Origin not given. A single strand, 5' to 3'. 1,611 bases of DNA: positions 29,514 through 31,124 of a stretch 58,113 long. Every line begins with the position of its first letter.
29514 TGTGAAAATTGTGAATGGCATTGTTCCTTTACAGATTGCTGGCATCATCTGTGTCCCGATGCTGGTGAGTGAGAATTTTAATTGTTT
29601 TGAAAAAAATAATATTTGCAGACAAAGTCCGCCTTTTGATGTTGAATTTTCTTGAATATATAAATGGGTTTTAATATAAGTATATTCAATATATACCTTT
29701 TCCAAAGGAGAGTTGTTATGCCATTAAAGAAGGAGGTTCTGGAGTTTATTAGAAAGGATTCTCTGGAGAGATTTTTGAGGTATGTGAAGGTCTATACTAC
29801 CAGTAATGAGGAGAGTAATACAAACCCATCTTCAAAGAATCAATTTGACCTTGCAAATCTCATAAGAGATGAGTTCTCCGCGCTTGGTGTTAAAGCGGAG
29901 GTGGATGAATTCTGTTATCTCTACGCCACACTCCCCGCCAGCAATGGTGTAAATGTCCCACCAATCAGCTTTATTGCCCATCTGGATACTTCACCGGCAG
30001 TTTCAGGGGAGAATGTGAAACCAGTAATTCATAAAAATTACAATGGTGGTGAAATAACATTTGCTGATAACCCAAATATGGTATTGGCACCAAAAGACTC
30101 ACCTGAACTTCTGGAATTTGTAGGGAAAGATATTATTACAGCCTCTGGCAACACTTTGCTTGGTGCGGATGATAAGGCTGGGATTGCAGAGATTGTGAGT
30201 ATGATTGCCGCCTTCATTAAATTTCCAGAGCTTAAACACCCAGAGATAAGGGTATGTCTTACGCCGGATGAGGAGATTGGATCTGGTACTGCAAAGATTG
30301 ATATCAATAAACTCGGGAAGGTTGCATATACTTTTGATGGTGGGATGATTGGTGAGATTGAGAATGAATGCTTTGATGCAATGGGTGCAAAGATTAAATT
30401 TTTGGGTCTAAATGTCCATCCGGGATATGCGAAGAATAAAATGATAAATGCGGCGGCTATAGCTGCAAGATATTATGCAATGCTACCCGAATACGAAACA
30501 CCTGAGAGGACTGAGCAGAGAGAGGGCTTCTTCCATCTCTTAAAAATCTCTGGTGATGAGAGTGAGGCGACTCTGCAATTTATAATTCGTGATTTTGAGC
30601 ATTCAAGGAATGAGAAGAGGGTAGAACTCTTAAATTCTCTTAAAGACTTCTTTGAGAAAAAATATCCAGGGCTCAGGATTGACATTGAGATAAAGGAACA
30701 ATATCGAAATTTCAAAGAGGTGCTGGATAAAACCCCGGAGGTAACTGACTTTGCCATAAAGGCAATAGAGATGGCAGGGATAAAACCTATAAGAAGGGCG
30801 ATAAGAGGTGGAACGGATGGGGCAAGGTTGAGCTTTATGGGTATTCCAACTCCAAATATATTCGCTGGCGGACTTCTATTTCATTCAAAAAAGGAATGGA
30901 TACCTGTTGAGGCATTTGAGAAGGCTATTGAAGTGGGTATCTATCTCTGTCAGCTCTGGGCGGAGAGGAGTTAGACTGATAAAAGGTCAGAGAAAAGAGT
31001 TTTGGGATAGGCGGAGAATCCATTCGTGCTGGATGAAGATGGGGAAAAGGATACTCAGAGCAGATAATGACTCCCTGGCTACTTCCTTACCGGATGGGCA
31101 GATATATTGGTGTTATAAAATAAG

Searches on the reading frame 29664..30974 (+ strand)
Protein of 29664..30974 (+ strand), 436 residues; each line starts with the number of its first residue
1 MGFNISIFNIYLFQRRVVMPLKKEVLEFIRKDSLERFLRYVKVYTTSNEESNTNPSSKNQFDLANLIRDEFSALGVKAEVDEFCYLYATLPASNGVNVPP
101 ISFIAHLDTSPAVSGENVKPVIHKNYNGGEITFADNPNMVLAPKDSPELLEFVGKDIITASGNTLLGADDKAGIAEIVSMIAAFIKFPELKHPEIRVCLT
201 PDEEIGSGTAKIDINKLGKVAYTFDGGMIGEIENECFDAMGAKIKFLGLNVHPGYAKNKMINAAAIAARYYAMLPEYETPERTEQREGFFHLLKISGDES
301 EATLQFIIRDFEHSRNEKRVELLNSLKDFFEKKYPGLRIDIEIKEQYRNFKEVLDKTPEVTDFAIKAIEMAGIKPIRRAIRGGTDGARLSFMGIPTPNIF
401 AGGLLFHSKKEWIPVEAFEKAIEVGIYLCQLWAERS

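Call 51: search_protein_families(library=pfam, proteins=[window:29664-30974:+], max_evalue=0.00001)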
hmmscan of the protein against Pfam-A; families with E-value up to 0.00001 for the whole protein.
window:29664-30974:+ (436 aa): 2 families
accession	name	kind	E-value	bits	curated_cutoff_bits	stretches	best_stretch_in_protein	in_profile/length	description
PF01546.33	Peptidase_M20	-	1.3e-11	45.3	24.6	1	168-424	34-199/206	Peptidase family M20/M25/M40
PF07687.19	M20_dimer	-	2.4e-11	43.9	21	1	239-335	6-104/107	Peptidase dimerisation domain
